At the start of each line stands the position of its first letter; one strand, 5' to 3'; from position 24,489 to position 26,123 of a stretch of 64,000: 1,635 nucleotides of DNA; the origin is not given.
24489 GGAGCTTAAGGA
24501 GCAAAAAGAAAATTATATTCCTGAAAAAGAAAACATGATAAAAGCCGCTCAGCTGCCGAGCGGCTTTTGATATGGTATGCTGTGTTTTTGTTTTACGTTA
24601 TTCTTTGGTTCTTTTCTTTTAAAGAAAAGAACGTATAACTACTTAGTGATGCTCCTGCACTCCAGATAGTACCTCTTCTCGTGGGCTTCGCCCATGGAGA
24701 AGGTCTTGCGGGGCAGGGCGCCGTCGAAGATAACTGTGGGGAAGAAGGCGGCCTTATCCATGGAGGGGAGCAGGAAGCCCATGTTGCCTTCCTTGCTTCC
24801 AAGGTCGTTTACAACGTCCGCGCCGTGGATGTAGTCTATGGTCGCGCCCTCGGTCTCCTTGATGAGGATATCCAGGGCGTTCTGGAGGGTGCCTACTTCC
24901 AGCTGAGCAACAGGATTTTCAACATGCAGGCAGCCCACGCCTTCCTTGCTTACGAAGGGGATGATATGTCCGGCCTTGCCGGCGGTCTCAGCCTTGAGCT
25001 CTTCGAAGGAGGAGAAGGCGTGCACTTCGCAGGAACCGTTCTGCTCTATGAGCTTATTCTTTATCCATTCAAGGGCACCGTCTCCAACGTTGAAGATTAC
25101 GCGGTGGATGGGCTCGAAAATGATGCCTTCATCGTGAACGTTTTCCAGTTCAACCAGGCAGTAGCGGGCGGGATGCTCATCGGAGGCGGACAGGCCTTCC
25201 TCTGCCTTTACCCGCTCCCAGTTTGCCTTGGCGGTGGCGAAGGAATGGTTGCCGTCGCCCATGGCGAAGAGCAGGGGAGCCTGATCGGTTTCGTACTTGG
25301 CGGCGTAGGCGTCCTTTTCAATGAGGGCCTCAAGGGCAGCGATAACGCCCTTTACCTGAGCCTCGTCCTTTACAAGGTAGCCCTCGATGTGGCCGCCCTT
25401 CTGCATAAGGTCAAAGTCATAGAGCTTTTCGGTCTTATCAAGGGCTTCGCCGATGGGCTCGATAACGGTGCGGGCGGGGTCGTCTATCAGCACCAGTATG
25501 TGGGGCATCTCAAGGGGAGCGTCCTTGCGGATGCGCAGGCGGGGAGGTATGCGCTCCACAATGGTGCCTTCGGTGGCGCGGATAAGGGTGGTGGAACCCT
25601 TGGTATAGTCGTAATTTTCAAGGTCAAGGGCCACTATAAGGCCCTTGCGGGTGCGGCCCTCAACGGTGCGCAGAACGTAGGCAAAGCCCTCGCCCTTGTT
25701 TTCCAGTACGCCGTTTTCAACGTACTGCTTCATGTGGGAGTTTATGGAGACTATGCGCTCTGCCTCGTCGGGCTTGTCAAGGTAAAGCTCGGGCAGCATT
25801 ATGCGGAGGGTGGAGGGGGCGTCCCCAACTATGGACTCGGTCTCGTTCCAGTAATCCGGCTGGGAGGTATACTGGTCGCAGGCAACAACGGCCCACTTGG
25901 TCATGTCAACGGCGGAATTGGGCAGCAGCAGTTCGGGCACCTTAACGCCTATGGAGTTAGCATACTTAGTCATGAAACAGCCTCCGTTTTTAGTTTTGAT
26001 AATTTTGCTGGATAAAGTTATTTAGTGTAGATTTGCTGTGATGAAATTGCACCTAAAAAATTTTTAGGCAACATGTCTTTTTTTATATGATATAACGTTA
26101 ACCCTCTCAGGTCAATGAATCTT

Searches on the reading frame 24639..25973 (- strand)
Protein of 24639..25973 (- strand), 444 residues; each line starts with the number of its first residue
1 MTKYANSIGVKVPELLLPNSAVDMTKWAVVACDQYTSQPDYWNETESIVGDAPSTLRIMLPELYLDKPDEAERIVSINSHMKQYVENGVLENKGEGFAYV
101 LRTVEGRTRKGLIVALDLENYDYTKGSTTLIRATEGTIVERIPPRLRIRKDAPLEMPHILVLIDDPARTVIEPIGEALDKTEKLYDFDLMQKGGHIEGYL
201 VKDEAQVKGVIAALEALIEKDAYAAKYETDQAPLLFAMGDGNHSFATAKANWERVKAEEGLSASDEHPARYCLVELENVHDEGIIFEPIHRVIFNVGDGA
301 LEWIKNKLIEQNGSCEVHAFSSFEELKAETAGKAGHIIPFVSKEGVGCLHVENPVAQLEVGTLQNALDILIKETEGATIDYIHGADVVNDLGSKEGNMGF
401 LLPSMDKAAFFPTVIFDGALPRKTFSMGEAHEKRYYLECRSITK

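Call 60: search_protein_families(library=pfam, proteins=[window:24639-25973:-], max_evalue=0.00001)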
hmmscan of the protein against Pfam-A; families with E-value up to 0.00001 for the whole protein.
window:24639-25973:- (444 aa): 1 family
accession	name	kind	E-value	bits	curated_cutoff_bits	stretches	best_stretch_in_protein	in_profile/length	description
PF06245.16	DUF1015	-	3e-65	220.7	25.8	1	16-368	1-323/325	Protein of unknown function (DUF1015)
